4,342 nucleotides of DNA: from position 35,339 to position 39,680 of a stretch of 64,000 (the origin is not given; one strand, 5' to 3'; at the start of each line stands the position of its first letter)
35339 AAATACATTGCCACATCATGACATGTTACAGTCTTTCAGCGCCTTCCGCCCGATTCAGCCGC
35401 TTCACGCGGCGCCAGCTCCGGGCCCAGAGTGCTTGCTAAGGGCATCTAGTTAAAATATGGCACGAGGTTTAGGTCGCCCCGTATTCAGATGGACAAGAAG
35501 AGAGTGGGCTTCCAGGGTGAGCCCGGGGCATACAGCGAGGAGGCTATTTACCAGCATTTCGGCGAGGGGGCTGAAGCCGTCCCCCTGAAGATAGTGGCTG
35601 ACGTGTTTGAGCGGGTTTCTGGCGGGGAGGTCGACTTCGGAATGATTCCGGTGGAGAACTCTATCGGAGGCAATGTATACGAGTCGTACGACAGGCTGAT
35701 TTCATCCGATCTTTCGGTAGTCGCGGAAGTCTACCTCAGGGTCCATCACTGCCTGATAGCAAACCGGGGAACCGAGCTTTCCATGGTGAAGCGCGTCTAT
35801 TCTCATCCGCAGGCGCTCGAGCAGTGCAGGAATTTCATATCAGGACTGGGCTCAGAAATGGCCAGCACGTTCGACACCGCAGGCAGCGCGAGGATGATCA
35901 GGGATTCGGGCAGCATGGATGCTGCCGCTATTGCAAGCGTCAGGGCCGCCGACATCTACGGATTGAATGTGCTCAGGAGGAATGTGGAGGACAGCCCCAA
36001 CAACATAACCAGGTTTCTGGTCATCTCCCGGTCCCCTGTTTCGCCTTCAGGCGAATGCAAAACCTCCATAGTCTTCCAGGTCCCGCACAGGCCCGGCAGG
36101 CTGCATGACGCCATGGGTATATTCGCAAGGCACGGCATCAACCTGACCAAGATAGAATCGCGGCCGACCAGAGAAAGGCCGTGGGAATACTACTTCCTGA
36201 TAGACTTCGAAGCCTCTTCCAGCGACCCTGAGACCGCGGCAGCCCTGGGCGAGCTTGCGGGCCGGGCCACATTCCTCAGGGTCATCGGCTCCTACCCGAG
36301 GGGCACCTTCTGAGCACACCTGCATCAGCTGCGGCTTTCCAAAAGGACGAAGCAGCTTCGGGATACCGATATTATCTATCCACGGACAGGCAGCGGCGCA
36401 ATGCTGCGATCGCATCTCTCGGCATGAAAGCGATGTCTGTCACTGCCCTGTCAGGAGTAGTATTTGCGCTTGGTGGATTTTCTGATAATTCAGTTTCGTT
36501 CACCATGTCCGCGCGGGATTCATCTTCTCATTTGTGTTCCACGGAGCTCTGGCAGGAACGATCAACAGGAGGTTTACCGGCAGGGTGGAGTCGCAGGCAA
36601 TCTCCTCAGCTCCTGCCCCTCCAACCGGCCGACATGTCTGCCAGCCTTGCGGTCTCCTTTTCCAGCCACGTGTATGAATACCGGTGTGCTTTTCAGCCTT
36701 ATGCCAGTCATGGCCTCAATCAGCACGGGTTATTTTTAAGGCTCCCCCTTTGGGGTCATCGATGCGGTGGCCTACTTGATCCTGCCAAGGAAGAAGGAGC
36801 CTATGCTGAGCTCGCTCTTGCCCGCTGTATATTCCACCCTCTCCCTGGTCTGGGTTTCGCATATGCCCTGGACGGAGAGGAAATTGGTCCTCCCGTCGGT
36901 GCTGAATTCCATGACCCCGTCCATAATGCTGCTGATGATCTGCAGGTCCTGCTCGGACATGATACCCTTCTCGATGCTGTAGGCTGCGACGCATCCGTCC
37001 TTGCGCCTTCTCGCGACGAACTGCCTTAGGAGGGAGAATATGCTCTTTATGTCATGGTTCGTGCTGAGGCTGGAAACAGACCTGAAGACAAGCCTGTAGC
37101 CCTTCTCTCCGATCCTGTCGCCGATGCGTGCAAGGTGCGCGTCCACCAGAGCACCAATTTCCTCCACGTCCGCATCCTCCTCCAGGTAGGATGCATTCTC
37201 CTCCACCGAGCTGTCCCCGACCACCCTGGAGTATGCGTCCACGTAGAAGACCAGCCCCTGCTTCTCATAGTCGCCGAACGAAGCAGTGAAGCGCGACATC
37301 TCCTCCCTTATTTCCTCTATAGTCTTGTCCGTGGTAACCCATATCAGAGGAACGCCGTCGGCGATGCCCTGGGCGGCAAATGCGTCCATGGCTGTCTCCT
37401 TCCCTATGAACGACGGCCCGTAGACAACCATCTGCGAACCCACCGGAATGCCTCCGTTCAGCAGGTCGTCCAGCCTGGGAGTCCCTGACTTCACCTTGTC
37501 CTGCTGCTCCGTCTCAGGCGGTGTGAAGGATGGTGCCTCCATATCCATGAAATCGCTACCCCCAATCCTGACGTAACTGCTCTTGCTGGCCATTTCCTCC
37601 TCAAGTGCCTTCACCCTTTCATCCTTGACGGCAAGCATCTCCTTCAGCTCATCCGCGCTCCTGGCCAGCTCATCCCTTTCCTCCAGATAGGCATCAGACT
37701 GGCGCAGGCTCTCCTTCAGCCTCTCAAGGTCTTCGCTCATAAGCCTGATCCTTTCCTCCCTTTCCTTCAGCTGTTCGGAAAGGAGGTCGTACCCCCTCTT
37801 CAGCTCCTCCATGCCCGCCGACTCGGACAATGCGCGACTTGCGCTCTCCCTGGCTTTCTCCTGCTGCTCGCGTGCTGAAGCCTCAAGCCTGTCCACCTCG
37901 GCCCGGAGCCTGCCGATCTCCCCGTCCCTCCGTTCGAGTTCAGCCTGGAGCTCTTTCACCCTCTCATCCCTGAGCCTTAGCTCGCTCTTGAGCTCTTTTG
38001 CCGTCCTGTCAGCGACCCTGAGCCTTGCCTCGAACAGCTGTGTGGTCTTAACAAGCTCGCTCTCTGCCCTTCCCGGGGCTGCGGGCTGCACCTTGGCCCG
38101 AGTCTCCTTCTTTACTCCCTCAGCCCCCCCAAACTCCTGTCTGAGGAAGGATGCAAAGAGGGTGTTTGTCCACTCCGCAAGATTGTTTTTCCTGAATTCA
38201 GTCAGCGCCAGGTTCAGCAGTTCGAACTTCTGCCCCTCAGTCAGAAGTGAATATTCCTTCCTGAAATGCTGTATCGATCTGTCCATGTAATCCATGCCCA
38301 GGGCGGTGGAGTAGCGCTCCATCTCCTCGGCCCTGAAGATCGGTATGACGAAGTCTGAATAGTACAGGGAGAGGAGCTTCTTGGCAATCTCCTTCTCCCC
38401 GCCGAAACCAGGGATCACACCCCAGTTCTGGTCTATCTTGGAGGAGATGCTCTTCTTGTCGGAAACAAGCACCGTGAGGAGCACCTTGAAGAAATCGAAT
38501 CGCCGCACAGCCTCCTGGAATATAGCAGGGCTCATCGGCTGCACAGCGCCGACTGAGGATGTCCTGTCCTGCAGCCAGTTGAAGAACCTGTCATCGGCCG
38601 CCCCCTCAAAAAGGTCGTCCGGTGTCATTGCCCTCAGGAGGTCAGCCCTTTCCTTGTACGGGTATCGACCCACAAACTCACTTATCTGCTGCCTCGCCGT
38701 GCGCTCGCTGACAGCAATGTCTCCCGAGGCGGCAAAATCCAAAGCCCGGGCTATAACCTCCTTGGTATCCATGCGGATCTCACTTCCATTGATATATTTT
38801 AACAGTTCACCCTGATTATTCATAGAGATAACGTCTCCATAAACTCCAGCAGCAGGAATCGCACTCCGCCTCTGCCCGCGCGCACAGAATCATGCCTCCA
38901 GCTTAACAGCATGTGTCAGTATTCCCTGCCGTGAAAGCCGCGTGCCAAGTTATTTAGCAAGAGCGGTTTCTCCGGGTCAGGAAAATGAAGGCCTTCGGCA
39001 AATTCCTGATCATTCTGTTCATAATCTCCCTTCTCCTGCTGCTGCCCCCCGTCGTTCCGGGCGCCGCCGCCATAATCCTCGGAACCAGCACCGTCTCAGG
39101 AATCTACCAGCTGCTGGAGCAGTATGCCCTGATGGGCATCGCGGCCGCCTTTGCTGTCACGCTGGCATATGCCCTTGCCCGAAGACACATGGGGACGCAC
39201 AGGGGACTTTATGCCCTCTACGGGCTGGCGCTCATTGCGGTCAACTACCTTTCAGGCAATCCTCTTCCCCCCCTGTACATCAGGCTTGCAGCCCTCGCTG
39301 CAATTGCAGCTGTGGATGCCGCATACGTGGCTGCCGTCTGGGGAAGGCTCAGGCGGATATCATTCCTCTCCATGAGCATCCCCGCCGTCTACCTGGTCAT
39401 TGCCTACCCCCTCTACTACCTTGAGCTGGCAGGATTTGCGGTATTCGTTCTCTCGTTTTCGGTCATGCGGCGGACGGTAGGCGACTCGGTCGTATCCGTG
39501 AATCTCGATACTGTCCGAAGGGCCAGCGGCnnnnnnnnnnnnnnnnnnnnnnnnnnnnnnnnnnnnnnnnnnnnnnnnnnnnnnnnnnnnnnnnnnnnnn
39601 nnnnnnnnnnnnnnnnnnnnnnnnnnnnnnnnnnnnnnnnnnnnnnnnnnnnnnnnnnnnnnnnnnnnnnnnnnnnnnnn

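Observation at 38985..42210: TerY-P-type triad (vWA, PP2C phosphatase, Ser/Thr kinase) with a membrane-anchored kinase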

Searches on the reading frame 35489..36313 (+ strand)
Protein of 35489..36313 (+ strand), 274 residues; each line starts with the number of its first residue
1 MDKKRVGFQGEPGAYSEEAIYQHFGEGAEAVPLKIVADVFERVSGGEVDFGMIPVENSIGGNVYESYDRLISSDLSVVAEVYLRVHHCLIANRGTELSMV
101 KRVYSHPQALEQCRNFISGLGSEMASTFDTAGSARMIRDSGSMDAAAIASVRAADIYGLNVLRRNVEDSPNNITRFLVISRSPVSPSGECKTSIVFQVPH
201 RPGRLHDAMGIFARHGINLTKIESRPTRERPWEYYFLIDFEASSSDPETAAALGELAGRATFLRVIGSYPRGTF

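Call 33: search_protein_families(library=pfam, proteins=[window:35489-36313:+], max_evalue=0.0001)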
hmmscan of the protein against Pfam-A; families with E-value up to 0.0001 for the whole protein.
window:35489-36313:+ (274 aa): 2 families
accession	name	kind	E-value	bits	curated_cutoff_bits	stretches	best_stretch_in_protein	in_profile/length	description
PF00800.23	PDT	-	6.3e-63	212.3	25.2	1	6-182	1-179/181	Prephenate dehydratase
PF01842.31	ACT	-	1.4e-12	47.6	27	1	192-257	1-65/66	ACT domain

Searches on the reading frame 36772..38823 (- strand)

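Call 3: search_protein_families(library=pfam, proteins=[window:36772-38823:-], max_evalue=0.01)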
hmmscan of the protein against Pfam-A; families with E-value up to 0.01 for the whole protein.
window:36772-38823:- (683 aa): 5 families
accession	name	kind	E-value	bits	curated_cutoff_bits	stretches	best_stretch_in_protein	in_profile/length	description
PF06745.19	ATPase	-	6.4e-18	65.4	26.6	1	444-639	1-186/231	KaiC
PF24336.1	DUF7504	-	9.5e-08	33.1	27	1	492-639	31-178/179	Family of unknown function (DUF7504)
PF05625.17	PAXNEB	-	1.1e-05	25.1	28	1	444-509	19-85/366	PAXNEB protein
PF16808.10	PKcGMP_CC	-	5.7e-05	23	35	1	281-311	2-32/35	Coiled-coil N-terminus of cGMP-dependent protein kinase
PF04859.17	DUF641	-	0.0017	19.1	27.6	0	271-323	75-127/127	Plant protein of unknown function (DUF641)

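Call 4: search_protein_families(library=ncbifam, proteins=[window:36772-38823:-], max_evalue=0.01)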
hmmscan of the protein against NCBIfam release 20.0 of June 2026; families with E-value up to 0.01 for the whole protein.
window:36772-38823:- (683 aa): 17 families
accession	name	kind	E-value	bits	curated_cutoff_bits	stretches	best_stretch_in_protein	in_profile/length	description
TIGR03877.1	thermo_KaiC_1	hypoth_equivalog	3.9e-14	52.7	307.25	1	443-590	3-143/238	KaiC domain-containing protein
TIGR03881.1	KaiC_arch_4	hypoth_equivalog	1.6e-13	50.9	247.8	1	443-589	2-137/231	KaiC domain-containing protein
NF006799.0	PRK09302.1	equivalog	7.4e-09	34.7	408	1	440-533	9-103/515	circadian clock protein KaiC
TIGR02168.1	SMC_prok_B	equivalog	1.4e-07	29.7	567.35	1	253-412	296-466/1181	chromosome segregation protein SMC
NF052320.1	Cbp1_fam_LP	subfamily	1.5e-06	28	90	1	272-325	122-175/286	Cbp1 family collagen-binding glycoprotein adhesin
NF004723.0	PRK06067.1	subfamily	1.8e-06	27.7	194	1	439-524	11-96/243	flagellar accessory protein FlaH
TIGR03880.1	KaiC_arch_3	hypoth_equivalog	7e-06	25.7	249.45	1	447-525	1-79/224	KaiC domain-containing protein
NF045487.1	ASRP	equivalog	1.1e-05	24.2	300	1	258-433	118-286/593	archaea-specific SMC-related protein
TIGR02169.1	SMC_prok_A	equivalog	5.5e-05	21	729.4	1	262-415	678-826/1165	chromosome segregation protein SMC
NF041035.1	Rad50_Halo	equivalog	0.0004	18.9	1000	1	266-412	502-644/883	DNA double-strand break repair ATPase Rad50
NF006861.0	PRK09361.1-1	equivalog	0.00052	19.6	278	1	441-501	2-62/235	DNA repair and recombination protein RadB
TIGR00416.1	sms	equivalog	0.0012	17.6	403.05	1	422-511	54-143/454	DNA repair protein RadA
TIGR02655.1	circ_KaiC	equivalog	0.0015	17.2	546.25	1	443-535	2-95/484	circadian clock protein KaiC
NF002572.0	PRK02224.1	equivalog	0.0027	16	1087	1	267-412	503-644/888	DNA double-strand break repair ATPase Rad50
TIGR04523.1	Mplasa_alph_rch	subfamily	0.0048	14.9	270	1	256-416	444-610/745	helix-rich protein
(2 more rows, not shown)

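Call 5: search_protein_families(library=padloc, proteins=[window:36772-38823:-], max_evalue=0.01)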
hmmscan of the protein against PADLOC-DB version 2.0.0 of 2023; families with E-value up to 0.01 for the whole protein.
window:36772-38823:- (683 aa): 9 families
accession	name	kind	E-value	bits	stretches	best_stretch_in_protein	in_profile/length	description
PDLC04021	PD-T4-1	-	4.7e-06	23.8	1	148-299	146-281/383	-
PDLC00006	DruC1|DruC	-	0.00018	18.1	1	247-415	164-334/626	Unknown function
PDLC03868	LmuB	-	0.00032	17.1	1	266-413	545-691/1035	-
PDLC03860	LmuB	-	0.00044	16.9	1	260-424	295-456/565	-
PDLC00550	JetC2|JetC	-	0.00093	15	1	256-417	317-478/1355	DUF3584 domain; MukB-like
PDLC03865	LmuB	-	0.00096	15.4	1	272-410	377-718/1007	-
PDLC00581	JetC3|JetC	-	0.0011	14.8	1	256-412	449-601/1473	DUF3584 domain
PDLC00580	JetC3|JetC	-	0.003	13.8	1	259-410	284-438/1068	DUF3584 domain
PDLC00582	JetC3|JetC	-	0.0071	12.1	1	264-401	415-904/1472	DUF3584 domain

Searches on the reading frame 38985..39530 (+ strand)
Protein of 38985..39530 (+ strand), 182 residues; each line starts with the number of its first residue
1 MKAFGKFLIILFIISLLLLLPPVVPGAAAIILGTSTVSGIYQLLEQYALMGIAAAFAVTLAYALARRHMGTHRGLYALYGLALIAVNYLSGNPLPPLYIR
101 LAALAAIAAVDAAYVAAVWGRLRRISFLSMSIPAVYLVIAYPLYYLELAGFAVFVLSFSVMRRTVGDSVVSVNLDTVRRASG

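Call 36: search_protein_representatives(protein=window:38985-39509:+)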
Query: 175 residues. Proteins with E-value up to 0.001 (for the whole library): 5; up to 1e-10: 3; up to 1e-30: 0. The best 5 are listed.
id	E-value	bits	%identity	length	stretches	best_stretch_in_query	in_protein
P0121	2.4e-24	102.4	41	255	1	1-174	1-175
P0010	1.2e-18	83.9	36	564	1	1-174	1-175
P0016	1.6e-13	67.3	31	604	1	4-170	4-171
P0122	2.3e-04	37.5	33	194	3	109-151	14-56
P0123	3.2e-04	37.0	53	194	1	130-174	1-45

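Call 68: predict_structure(alignment_id=A2)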
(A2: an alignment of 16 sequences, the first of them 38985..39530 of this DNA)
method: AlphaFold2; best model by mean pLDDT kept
length: 182 residues; sequences in the alignment: 16
mean_pLDDT: 86.2   pTM: 0.80
mean pLDDT of the five models: 86.2, 85.1, 84.7, 84.0, 83.4
residues with pLDDT >= 90: 109; 70-90: 50; 50-70: 21; < 50: 2
segments of 3 or more residues with pLDDT < 50: none
pLDDT, mean of each block of 10 residues (from residue 1): 85 90 55 60 77 94 93 95 88 85 95 94 93 94 91 92 85 89 78
secondary structure, 60 per line:
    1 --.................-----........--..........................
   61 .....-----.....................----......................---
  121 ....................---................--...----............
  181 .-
elements in order: H3-19 H25-32 H35-65 H71-91 H96-117 H121-140 H144-159 H169-181

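Call 72: fold_search(model_id=the predicted structure, library=pdb)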
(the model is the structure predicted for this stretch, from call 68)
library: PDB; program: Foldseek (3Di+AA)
matches with E <= 10: 65; with E <= 0.001: 0
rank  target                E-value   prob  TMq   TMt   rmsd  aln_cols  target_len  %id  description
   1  2qi9_A                5.9e-01  0.14  0.21  0.14  17.8       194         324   19  ABC-transporter BtuCD in complex with its periplasmic binding protein BtuF (released 2007-08-14)
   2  9u6r_N                1.4e+00  0.15  0.28  0.18  22.2       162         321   15  Cryo-EM structure of the Vo domain of V/A-ATPase in liposomes under no pmf condition,state2 (released 2026-03-25)
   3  9u6g_N                1.9e+00  0.14  0.29  0.19  21.8       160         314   15  Cryo-EM structure of the Vo domain of V/A-ATPase in liposomes, state1 (released 2025-10-29)
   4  9ivk_A                2.0e+00  0.21  0.32  0.24  26.3       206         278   11  cryo-EM structure of a tmFAP (released 2024-11-20)
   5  5tud_D                2.1e+00  0.25  0.32  0.19  20.5       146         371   12  Structural Insights into the Extracellular Recognition of the Human Serotonin 2B Receptor by an Antibody (released 2017-07-26)
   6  6a93_B                2.6e+00  0.21  0.30  0.18  12.8       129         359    8  Crystal structure of 5-HT2AR in complex with risperidone (released 2019-02-13)
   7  8tf5                  3.1e+00  0.18  0.33  0.19  19.5       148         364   12  Crystal structure of orphan G protein-coupled receptor 6, pseudoapo form (released 2024-12-04)
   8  8jhc_R                3.3e+00  0.18  0.32  0.16  21.4       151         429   11  FZD3 in inactive state (released 2024-01-17)
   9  9u6q_N                3.3e+00  0.06  0.20  0.13  21.5       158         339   14  Cryo-EM structure of the Vo domain of V/A-ATPase in liposomes under no pmf condition,state1 (released 2025-10-29)
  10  9n0p_D                3.5e+00  0.25  0.31  0.09   9.9       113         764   12  Cryo EM structure of the Open tetramer of Rv2531c from Mycobacterium Tuberculosis. (released 2025-11-26)
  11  5tud_A                4.2e+00  0.15  0.32  0.19  20.7       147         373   13  Structural Insights into the Extracellular Recognition of the Human Serotonin 2B Receptor by an Antibody (released 2017-07-26)
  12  5xjm_A                4.2e+00  0.11  0.28  0.16  23.1       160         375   12  Complex structure of angiotensin II type 2 receptor with Fab (released 2018-07-11)
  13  9jg0_R                4.9e+00  0.14  0.32  0.17  21.8       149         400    9  Cryo-EM structure of neuropeptide FF receptor 2 in the ligand-free state with BRIL fusion, anti-BRIL Fab, and nanobody (released 2025-04-09)
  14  5nlx                  4.9e+00  0.13  0.31  0.18  16.4       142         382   10  A2A Adenosine receptor room-temperature structure determined by serial millisecond crystallography (released 2017-09-27)
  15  5by9_C                4.9e+00  0.08  0.32  0.27  12.5       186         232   16  The crystal structure of polyglycilated 14-3-3 protein from Giardia intestinalis (released 2016-04-27)
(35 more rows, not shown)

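Call 78: search_protein_families(library=pfam, proteins=[window:38985-39530:+], max_evalue=1)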
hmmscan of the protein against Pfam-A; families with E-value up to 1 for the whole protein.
window:38985-39530:+ (182 aa): 1 family
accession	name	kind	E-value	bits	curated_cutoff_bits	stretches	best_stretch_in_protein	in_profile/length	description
PF21805.3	Imm5_like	-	0.14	12.5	25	1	52-89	74-111/129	Imm-5 like putative immunity protein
